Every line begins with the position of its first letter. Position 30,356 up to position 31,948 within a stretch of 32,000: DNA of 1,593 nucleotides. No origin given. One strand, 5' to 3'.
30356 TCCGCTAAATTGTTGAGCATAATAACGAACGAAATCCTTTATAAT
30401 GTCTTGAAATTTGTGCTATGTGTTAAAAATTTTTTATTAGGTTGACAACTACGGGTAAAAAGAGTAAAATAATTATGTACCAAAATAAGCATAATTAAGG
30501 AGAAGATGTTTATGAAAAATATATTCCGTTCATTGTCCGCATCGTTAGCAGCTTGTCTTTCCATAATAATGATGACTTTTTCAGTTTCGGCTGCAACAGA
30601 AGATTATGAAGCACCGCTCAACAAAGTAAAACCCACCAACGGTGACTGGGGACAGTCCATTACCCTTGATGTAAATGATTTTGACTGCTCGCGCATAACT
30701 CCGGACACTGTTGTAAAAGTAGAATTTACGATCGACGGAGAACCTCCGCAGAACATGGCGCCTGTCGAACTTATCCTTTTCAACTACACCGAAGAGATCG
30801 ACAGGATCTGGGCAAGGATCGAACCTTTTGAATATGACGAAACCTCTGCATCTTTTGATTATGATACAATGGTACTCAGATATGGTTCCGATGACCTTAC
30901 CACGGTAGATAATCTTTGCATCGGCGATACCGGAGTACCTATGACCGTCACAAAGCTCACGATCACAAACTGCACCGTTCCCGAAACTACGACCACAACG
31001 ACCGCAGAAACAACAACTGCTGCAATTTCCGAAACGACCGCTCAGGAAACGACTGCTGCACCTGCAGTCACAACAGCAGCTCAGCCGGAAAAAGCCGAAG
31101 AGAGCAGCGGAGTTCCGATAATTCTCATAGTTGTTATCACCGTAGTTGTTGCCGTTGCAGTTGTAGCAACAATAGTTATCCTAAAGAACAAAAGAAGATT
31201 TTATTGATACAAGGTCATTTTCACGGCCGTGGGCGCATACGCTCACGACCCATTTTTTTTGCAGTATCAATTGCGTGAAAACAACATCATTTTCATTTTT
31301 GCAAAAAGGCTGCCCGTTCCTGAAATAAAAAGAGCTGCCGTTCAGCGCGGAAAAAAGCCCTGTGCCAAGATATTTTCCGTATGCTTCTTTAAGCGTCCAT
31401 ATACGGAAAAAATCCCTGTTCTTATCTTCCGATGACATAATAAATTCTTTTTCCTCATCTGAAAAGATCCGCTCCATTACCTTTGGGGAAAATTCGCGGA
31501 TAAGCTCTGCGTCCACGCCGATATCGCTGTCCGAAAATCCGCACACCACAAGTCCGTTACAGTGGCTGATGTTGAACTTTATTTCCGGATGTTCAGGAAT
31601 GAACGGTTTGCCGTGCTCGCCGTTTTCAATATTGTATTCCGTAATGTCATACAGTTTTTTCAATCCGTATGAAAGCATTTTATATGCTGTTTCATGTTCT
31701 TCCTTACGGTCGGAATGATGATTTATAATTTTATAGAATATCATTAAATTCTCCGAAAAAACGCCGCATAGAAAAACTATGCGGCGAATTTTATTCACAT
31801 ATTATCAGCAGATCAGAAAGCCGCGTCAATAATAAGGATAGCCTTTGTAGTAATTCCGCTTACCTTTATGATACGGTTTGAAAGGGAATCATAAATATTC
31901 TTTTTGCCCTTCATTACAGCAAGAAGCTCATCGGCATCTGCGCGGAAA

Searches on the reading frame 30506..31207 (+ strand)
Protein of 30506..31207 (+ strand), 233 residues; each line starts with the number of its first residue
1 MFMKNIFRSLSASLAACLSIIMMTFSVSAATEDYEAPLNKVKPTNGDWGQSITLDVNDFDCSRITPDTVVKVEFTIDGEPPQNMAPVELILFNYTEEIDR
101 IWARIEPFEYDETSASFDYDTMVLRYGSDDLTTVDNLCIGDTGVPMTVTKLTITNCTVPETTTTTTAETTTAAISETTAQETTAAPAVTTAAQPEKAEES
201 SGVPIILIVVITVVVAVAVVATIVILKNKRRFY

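Call 87: search_protein_families(library=pfam, proteins=[window:30506-31207:+], max_evalue=0.0001)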
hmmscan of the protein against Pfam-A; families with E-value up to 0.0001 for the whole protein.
window:30506-31207:+ (233 aa): 1 family
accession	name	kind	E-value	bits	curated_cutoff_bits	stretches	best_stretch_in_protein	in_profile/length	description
PF18259.7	CBM65_1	-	4.7e-21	75.5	25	1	43-150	6-112/113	Carbohydrate binding module 65 domain 1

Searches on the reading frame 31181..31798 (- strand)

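Call 87: search_protein_families(library=pfam, proteins=[window:31181-31798:-], max_evalue=0.0001)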
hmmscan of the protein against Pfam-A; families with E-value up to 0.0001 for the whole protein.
window:31181-31798:- (205 aa): 1 family
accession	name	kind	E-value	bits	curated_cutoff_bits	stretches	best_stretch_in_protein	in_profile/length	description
PF01648.25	ACPS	-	4.6e-19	68.9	25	1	93-188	2-111/111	4'-phosphopantetheinyl transferase superfamily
